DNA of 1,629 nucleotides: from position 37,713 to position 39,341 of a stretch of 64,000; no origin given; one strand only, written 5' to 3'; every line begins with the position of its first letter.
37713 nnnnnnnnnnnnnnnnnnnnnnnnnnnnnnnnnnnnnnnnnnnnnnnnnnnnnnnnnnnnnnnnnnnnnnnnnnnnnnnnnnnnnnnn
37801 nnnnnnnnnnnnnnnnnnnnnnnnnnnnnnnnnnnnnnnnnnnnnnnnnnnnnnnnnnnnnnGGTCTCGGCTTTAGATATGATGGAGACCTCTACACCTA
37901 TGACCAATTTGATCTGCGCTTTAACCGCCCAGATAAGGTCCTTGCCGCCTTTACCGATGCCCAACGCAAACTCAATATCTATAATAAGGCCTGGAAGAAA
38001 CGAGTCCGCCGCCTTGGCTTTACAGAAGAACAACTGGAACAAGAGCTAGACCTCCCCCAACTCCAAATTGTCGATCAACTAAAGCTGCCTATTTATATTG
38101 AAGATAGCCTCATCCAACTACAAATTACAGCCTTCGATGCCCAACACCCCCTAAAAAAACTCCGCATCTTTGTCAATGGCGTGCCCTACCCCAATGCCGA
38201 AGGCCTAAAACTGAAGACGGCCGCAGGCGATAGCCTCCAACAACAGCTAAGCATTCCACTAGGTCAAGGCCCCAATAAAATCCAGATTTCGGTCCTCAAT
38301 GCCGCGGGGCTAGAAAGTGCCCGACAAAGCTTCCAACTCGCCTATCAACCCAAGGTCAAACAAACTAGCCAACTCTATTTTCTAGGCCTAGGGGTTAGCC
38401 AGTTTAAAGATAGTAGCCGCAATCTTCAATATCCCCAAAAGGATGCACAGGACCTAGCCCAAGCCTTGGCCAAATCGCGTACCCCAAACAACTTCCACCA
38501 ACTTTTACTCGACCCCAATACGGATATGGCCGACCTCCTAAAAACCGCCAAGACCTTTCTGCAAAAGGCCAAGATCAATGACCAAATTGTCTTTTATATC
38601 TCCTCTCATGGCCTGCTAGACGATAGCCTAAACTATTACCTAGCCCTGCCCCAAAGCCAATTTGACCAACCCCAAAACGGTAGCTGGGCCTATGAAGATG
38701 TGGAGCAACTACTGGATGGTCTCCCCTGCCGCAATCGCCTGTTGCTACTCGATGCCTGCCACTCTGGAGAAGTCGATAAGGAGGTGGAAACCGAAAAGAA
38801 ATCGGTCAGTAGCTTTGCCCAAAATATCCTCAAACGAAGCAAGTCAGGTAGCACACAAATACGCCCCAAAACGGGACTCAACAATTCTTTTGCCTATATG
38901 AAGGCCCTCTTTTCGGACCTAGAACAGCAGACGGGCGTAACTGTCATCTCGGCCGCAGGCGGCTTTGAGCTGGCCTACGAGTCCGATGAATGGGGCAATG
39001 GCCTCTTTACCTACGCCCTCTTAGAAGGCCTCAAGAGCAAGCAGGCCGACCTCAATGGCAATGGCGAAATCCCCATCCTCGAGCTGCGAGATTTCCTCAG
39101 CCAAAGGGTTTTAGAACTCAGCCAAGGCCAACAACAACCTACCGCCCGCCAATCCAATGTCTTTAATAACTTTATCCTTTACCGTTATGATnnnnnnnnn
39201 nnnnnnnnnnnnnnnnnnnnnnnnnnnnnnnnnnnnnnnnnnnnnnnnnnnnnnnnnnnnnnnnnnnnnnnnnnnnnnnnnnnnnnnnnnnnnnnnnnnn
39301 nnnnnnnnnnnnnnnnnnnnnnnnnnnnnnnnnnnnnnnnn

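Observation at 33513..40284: Secreted 1142-aa WD40-repeat + caspase (C14) fusion protein flanked by a secreted S9 peptidase and an esterase lipoprotein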

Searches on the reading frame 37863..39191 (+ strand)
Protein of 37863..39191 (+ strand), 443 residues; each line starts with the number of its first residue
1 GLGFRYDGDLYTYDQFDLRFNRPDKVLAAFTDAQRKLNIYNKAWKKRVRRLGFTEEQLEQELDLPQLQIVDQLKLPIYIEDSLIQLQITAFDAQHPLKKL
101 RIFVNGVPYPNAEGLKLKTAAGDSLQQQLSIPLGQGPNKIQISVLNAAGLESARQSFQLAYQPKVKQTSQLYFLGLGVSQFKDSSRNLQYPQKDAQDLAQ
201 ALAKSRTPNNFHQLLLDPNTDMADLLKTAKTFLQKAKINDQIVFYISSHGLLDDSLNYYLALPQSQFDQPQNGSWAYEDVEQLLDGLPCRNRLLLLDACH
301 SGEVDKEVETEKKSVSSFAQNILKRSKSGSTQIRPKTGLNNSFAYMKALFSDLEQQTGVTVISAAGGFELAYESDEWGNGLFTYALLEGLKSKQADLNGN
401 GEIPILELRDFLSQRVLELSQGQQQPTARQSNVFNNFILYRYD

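Call 11: find_homologous_proteins(query=window:37863-39191:+, max_evalue=0.00001)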
Query window:37863-39191:+ (443 aa): 95 proteins with E <= 0.00001 among 8000 candidates.
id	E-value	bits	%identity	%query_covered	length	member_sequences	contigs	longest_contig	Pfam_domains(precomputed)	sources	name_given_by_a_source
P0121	3.9e-274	927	93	100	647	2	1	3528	PF25168.2,PF25174.2,PF24814.2,PF23381.2,PF00656.28,PF25173.2,PF25175.2,PF24817.2,PF00400.39,PF24780.2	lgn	-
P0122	5.3e-137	475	50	100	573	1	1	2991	PF25168.2,PF25174.2,PF24814.2,PF24805.2,PF23381.2,PF25173.2,PF25175.2,PF24817.2,PF24780.2,PF00656.28,PF25047.1,PF00400.39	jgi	-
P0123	1.1e-135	471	48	100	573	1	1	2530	PF25168.2,PF25174.2,PF24814.2,PF24805.2,PF23381.2,PF25173.2,PF25175.2,PF24817.2,PF24780.2,PF00656.28,PF25047.1,PF00400.39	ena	-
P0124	1.3e-109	385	42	100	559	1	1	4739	PF25168.2,PF25174.2,PF24814.2,PF23381.2,PF00656.28,PF25173.2,PF24807.2,PF25175.2,PF00400.39,PF24796.2,PF23414.2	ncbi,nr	ncbi:MAG: repeat protein [Bacteroidetes bacterium]|nr:repeat protein [Bacteroidota bacterium]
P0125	3.3e-107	377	43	100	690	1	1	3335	PF25168.2,PF25174.2,PF24814.2,PF24105.2,PF23381.2,PF25173.2,PF25175.2,PF24817.2,PF24796.2,PF23393.3,PF25172.2,PF24782.3,PF00656.28,PF23869.2,PF24807.2,PF00400.39,PF23414.2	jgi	-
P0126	2.1e-104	368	42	100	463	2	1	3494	PF00656.28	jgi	-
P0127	2.0e-99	351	41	99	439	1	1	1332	PF00656.28,PF01650.24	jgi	-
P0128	6.1e-97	343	40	99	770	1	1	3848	PF23769.2,PF23586.3,PF17005.12,PF25048.2,PF23342.2,PF23411.2,PF02239.23,PF23393.3,PF23609.2,PF24797.2,PF20426.5,PF25460.2,PF25178.1,PF23775.2,PF25173.2,PF23383.2,PF25171.2,PF12894.14,PF24780.2,PF16755.12,PF23761.2,PF25172.2,PF24782.3,PF08662.18,PF25047.1,PF26550.2,PF23098.2,PF25168.2,PF24105.2,PF248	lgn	-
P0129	1.8e-94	335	39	99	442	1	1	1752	PF00656.28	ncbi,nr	ncbi:MAG TPA: caspase family protein, partial [Flavobacteriales bacterium]|nr:caspase family protein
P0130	2.4e-94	335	38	98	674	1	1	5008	PF25168.2,PF25174.2,PF24814.2,PF24105.2,PF24805.2,PF25048.2,PF23381.2,PF25173.2,PF25171.2,PF25175.2,PF24817.2,PF24796.2,PF25172.2,PF25391.2,PF00656.28,PF23869.2,PF24807.2,PF25047.1,PF00400.39,PF23414.2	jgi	-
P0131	4.1e-94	334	39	99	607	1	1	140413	PF25174.2,PF24814.2,PF23381.2,PF00656.28,PF25173.2,PF24807.2,PF25175.2,PF00400.39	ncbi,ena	-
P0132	1.2e-92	329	39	98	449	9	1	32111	PF00656.28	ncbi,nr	ncbi:MAG: caspase family protein [Calditrichaeota bacterium]|nr:caspase family protein [Calditrichot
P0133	4.1e-92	327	40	99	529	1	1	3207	PF25174.2,PF24814.2,PF23381.2,PF00656.28,PF25173.2,PF25175.2,PF00400.39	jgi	jgi:uncharacterized caspase-like protein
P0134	2.6e-90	321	38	99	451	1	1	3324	PF00656.28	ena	-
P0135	1.3e-89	319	39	97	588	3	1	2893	PF25168.2,PF24105.2,PF24805.2,PF25048.2,PF24017.3,PF24817.2,PF23798.2,PF23393.3,PF20426.5,PF00656.28,PF25460.2,PF00400.39,PF23414.2,PF23410.5,PF25174.2,PF24814.2,PF23381.2,PF25173.2,PF25175.2,PF24796.2,PF25172.2,PF24782.3,PF25391.2,PF24807.2,PF25047.1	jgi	-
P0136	4.8e-88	314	37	99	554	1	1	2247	PF00656.28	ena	-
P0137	2.8e-87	311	44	74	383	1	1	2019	PF00656.28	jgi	jgi:hypothetical protein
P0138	1.5e-84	302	40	96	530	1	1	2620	PF25174.2,PF23381.2,PF00656.28,PF25173.2,PF25175.2,PF00400.39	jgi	jgi:hypothetical protein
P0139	3.3e-84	301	37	97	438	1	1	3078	PF00656.28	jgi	jgi:hypothetical protein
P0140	9.0e-84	300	39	93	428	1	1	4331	PF00656.28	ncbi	ncbi:MAG: hypothetical protein C0592_07665, partial [Marinilabiliales bacterium]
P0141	3.0e-83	298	36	99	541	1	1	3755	PF00656.28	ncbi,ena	-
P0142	5.1e-83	297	36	98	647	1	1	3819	PF25174.2,PF24814.2,PF23381.2,PF00656.28,PF25173.2,PF24807.2,PF25175.2,PF24817.2,PF00400.39,PF23414.2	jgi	jgi:hypothetical protein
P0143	2.4e-82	295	36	98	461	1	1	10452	PF00656.28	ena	-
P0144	2.9e-82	295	37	100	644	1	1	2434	PF00656.28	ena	-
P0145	1.2e-80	289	36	99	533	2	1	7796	PF00656.28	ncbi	ncbi:MAG: caspase family protein, partial [Chitinophagaceae bacterium]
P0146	4.1e-76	275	33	99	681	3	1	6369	PF25168.2,PF24105.2,PF24805.2,PF24817.2,PF02239.23,PF23798.2,PF23393.3,PF23389.2,PF00656.28,PF00400.39,PF23414.2,PF25174.2,PF24814.2,PF23381.2,PF25173.2,PF25171.2,PF12894.14,PF25175.2,PF24796.2,PF24780.2,PF16755.12,PF25172.2,PF24782.3,PF25391.2,PF24807.2,PF25047.1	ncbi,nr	ncbi:MAG: cytochrome D1 domain-containing protein, partial [Bacteroidales bacterium]|nr:cytochrome D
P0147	9.3e-76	273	37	99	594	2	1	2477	PF25174.2,PF24814.2,PF00656.28,PF25175.2,PF00400.39,PF24796.2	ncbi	ncbi:MAG TPA: caspase family protein, partial [Chitinophaga sp.]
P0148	1.9e-74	269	38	88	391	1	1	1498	PF00656.28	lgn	-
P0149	7.9e-74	267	38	86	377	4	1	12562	PF00656.28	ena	-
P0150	2.8e-73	265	36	94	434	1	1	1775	PF00656.28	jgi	jgi:ribosomal protein L24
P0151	3.2e-73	265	34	97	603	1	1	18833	PF25168.2,PF23586.3,PF24105.2,PF24805.2,PF25048.2,PF24017.3,PF23342.2,PF24817.2,PF23393.3,PF20426.5,PF00656.28,PF25460.2,PF00400.39,PF23414.2,PF25178.1,PF25174.2,PF24814.2,PF23381.2,PF25173.2,PF25171.2,PF12894.14,PF25175.2,PF24796.2,PF24780.2,PF23409.2,PF25172.2,PF24782.3,PF25391.2,PF23869.2,PF24807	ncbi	-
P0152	6.4e-73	264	36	88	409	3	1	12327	PF00656.28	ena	-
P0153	7.2e-73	264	34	67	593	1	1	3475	PF00656.28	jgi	jgi:uncharacterized caspase-like protein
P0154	2.7e-71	259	45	64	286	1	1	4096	PF00656.28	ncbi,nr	ncbi:MAG: caspase family protein [Aureispira sp.]|nr:caspase family protein [Aureispira sp.]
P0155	9.6e-70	254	32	96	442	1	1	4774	PF00656.28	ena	-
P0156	1.2e-69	253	33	95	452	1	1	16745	PF00656.28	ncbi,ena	-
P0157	4.6e-69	251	35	96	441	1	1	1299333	PF00656.28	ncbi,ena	-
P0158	8.5e-69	250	32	97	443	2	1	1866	PF00656.28,PF01650.24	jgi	jgi:hypothetical protein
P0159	2.3e-68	249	34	95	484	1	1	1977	PF00656.28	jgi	jgi:hypothetical protein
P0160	1.5e-66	243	40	71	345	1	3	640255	PF00656.28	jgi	jgi:hypothetical protein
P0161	3.2e-65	239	34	95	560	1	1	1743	PF00656.28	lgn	-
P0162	5.1e-65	238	34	88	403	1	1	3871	PF00656.28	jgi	jgi:hypothetical protein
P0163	7.4e-65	238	34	99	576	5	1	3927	PF25168.2,PF25174.2,PF24814.2,PF23381.2,PF00656.28,PF25173.2,PF25047.1,PF25175.2,PF24817.2,PF00400.39,PF23414.2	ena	-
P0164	1.1e-63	234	34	95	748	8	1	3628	PF25168.2,PF23586.3,PF24105.2,PF24805.2,PF25048.2,PF23342.2,PF13570.14,PF24817.2,PF23393.3,PF00656.28,PF25460.2,PF00400.39,PF23414.2,PF25178.1,PF23775.2,PF25174.2,PF24814.2,PF23381.2,PF25173.2,PF25171.2,PF12894.14,PF25175.2,PF24796.2,PF24780.2,PF23409.2,PF25172.2,PF24782.3,PF25391.2,PF23869.2,PF2480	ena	-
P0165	1.6e-63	233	34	99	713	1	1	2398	PF25174.2,PF00656.28,PF25173.2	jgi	jgi:hypothetical protein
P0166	3.1e-62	229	33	97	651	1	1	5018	PF25168.2,PF24105.2,PF24805.2,PF23342.2,PF24817.2,PF23393.3,PF00656.28,PF25460.2,PF00400.39,PF11715.17,PF23414.2,PF23775.2,PF25174.2,PF24814.2,PF23381.2,PF25173.2,PF25171.2,PF12894.14,PF25175.2,PF24796.2,PF24780.2,PF25172.2,PF24782.3,PF25391.2,PF23869.2,PF24807.2,PF25047.1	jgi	jgi:roadblock/LC7 domain-containing protein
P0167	7.2e-62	228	47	57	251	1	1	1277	PF00656.28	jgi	-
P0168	3.1e-61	226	35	86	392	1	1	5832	PF00656.28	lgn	-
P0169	6.6e-61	225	35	87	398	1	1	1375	PF00656.28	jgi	jgi:hypothetical protein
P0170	4.9e-60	222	34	86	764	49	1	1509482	PF25174.2,PF24814.2,PF24805.2,PF23381.2,PF00656.28,PF12894.14,PF24817.2,PF23414.2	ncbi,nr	ncbi:MAG: caspase family protein [Chitinophagaceae bacterium]|nr:caspase family protein [Chitinophag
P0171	5.1e-59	218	33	88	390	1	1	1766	PF00656.28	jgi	-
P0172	3.5e-57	212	36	74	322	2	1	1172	PF00656.28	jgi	jgi:hypothetical protein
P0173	4.4e-57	212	37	70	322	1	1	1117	PF00656.28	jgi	-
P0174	1.2e-51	194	40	60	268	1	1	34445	PF00656.28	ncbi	ncbi:MAG: caspase family protein [Bacteroidia bacterium]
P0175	1.1e-47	181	40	54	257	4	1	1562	PF00656.28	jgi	jgi:uncharacterized caspase-like protein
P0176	3.3e-46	176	31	94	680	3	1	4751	PF00656.28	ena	-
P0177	3.6e-46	176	36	64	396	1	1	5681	PF00656.28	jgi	jgi:hypothetical protein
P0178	7.2e-41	159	42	45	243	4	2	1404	PF00656.28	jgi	jgi:hypothetical protein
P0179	9.0e-41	158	39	49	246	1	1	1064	PF00656.28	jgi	jgi:uncharacterized caspase-like protein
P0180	4.5e-39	153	33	71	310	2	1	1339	PF00656.28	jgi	jgi:hypothetical protein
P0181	7.4e-26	109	33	61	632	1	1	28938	PF00656.28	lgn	-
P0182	3.7e-24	103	31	62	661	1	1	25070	PF18120.8,PF00656.28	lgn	-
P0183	6.9e-23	99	27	74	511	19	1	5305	PF00656.28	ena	-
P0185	9.8e-22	95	27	74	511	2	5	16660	PF00656.28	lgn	-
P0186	1.1e-21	95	25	81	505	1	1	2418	PF00656.28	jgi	jgi:hypothetical protein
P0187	2.3e-21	94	25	76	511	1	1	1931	PF00656.28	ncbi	-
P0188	3.9e-21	94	26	74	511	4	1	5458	PF00656.28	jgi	jgi:hypothetical protein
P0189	5.4e-20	90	26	73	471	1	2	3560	PF00656.28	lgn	-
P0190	4.1e-19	87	27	60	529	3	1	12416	PF00656.28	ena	-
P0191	2.8e-18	84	27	74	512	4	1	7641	PF00656.28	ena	-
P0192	1.3e-16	79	25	60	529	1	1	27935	PF00656.28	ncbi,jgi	jgi:uncharacterized caspase-like protein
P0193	4.0e-16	77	29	60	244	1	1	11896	PF00656.28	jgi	jgi:uncharacterized caspase-like protein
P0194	1.0e-13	69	31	50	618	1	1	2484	PF13431.13,PF13414.13,PF13371.13,PF00656.28,PF00515.35,PF13424.13,PF13432.13,PF13428.13,PF13181.13,PF07719.24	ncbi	-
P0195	1.6e-13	68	31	50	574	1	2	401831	PF13431.13,PF13414.13,PF13371.13,PF00656.28,PF00515.35,PF13432.13,PF13428.13,PF13181.13,PF07719.24,PF13174.13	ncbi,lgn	ncbi:hypothetical protein BH10CYA1_BH10CYA1_02140 [soil metagenome]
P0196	1.6e-13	68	31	50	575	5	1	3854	PF13431.13,PF13414.13,PF00656.28,PF00515.35,PF13424.13,PF13432.13,PF13181.13,PF07719.24,PF13174.13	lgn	-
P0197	2.0e-13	68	31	50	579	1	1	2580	PF14559.13,PF13431.13,PF13414.13,PF13371.13,PF00656.28,PF00515.35,PF13432.13,PF13428.13,PF13181.13,PF07719.24,PF13174.13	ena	-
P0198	1.2e-12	66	29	57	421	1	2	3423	PF00656.28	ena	-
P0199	2.6e-12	64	27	59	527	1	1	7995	PF00656.28,PF12770.13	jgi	jgi:hypothetical protein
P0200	3.3e-12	64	26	58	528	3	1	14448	PF00656.28,PF12770.13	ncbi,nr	ncbi:MAG TPA: caspase family protein [Pyrinomonadaceae bacterium]|nr:caspase family protein [Pyrinom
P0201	3.6e-12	64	27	58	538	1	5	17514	PF00656.28,PF12770.13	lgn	-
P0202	3.0e-11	61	23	75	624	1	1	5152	PF00656.28,PF14538.12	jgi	jgi:uncharacterized caspase-like protein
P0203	5.3e-10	57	27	61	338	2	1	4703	PF00656.28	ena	-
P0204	8.1e-10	56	28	58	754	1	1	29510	PF00656.28,PF24817.2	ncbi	-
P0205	7.4e-9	53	28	49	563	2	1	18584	PF00656.28,PF03781.23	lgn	-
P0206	4.3e-8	51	26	50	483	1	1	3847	PF00656.28,PF13308.12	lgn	-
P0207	1.5e-7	49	26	56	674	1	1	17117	PF00656.28,PF00515.35,PF07719.24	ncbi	-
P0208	1.7e-7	49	24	61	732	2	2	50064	PF13229.13,PF00656.28,PF03211.20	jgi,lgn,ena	-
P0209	2.1e-7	48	23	58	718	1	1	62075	PF13176.13,PF24885.2,PF13428.13,PF13374.13,PF14559.13,PF00656.28,PF00515.35,PF13424.13,PF21033.5,PF13432.13,PF13181.13,PF07719.24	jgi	jgi:tetratricopeptide (TPR) repeat protein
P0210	2.2e-7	48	25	53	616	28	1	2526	PF00656.28,PF01650.24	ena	-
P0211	5.3e-7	47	23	66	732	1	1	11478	PF13229.13,PF00656.28,PF03211.20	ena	-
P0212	8.4e-7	46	24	49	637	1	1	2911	PF13289.13,PF00656.28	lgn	-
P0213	9.9e-7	46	23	65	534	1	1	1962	PF02493.27,PF00656.28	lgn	-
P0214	4.4e-6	44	25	52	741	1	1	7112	PF13176.13,PF24885.2,PF13428.13,PF13374.13,PF14559.13,PF00656.28,PF17874.8,PF00515.35,PF13424.13,PF13432.13,PF13181.13,PF07719.24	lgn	-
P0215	8.6e-6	43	25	56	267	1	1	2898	PF00656.28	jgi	jgi:hypothetical protein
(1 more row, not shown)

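Call 20: predict_structure(alignment_id=A1)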
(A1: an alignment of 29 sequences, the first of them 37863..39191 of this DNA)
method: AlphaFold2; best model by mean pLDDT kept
length: 443 residues; sequences in the alignment: 29
mean_pLDDT: 78.0   pTM: 0.77
mean pLDDT of the five models: 78.0, 77.9, 76.6, 75.2, 75.1
residues with pLDDT >= 90: 163; 70-90: 176; 50-70: 43; < 50: 61
segments of 3 or more residues with pLDDT < 50: 301-354, 366-369
pLDDT, mean of each block of 10 residues (from residue 1): 67 71 77 74 75 65 81 92 95 88 90 76 83 94 86 89 91 94 89 95 86 85 87 94 93 82 90 88 88 84 34 31 25 29 44 60 63 77 93 94 93 89 71 78 86
secondary structure, 60 per line:
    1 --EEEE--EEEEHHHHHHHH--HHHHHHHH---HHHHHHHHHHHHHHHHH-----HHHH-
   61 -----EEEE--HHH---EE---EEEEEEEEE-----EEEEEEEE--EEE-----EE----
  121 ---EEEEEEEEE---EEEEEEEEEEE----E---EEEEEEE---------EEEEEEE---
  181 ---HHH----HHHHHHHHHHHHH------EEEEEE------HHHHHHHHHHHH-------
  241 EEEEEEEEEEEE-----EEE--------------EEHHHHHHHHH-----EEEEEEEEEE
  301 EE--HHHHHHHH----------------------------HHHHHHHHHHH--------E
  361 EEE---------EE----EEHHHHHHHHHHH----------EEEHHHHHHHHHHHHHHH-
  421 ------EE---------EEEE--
elements in order: E3-6 E9-12 H13-20 H23-30 H34-50 H56-59 E66-69 E83-91 E97-104 E107-109 E124-132 E136-146 E155-161 E171-177 H191-203 E210-215 H222-233 E241-252 E258-260 H277-285 E291-302 H305-312 H341-351 E360-363 H381-391 E402-404 H405-419 E438-441

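Call 22: fold_search(model_id=the predicted structure, library=pdb)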
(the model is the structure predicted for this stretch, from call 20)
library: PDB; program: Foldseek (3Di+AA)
matches with E <= 10: 1770; with E <= 0.001: 113
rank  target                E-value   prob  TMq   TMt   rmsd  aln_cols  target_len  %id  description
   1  3v4o_A                2.5e-09  1.00  0.39  0.70  11.4       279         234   15  Human MALT1 (caspase domain) in complex with an irreversible peptidic inhibitor (released 2012-03-14)
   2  3bij_B                4.8e-09  1.00  0.37  0.59  12.8       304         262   17  Crystal structure of protein GSU0716 from Geobacter sulfurreducens. Northeast Structural Genomics target GsR13 (released 2007-12-11)
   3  3bij_A                1.0e-08  1.00  0.37  0.59  10.8       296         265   18  Crystal structure of protein GSU0716 from Geobacter sulfurreducens. Northeast Structural Genomics target GsR13 (released 2007-12-11)
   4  4i1p_C                1.1e-08  1.00  0.41  0.47   9.3       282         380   14  Human MALT1 (caspase-IG3) in complex with activity based-probe (released 2014-07-09)
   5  8v4x_A                2.3e-08  1.00  0.40  0.47  10.4       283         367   16  Structure of MALT1 in complex with an allosteric inhibitor (released 2024-05-01)
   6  8v4x_D                2.5e-08  1.00  0.41  0.48  11.3       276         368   15  Structure of MALT1 in complex with an allosteric inhibitor (released 2024-05-01)
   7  3uo8_B                2.5e-08  1.00  0.39  0.47  11.7       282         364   16  Crystal structure of the MALT1 paracaspase (P1 form) (released 2011-12-21)
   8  3bij_C                3.1e-08  1.00  0.37  0.59  11.8       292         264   17  Crystal structure of protein GSU0716 from Geobacter sulfurreducens. Northeast Structural Genomics target GsR13 (released 2007-12-11)
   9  8v4x_C                3.7e-08  1.00  0.41  0.49  11.1       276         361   14  Structure of MALT1 in complex with an allosteric inhibitor (released 2024-05-01)
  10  3uo8_C                5.6e-08  1.00  0.40  0.48  11.2       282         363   14  Crystal structure of the MALT1 paracaspase (P1 form) (released 2011-12-21)
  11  7pav_A                5.9e-08  1.00  0.40  0.49  10.3       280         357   15  MALT1 in complex with compound 1 (released 2021-11-17)
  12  8v4x_F                5.9e-08  1.00  0.40  0.49  10.4       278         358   14  Structure of MALT1 in complex with an allosteric inhibitor (released 2024-05-01)
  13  8v4x_E                6.6e-08  1.00  0.37  0.44  11.8       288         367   16  Structure of MALT1 in complex with an allosteric inhibitor (released 2024-05-01)
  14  4i1p_A                9.4e-08  1.00  0.40  0.46  10.3       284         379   15  Human MALT1 (caspase-IG3) in complex with activity based-probe (released 2014-07-09)
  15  7paw_A                9.4e-08  1.00  0.38  0.47  10.7       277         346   14  MALT1 in complex with compound 1 (released 2021-11-17)
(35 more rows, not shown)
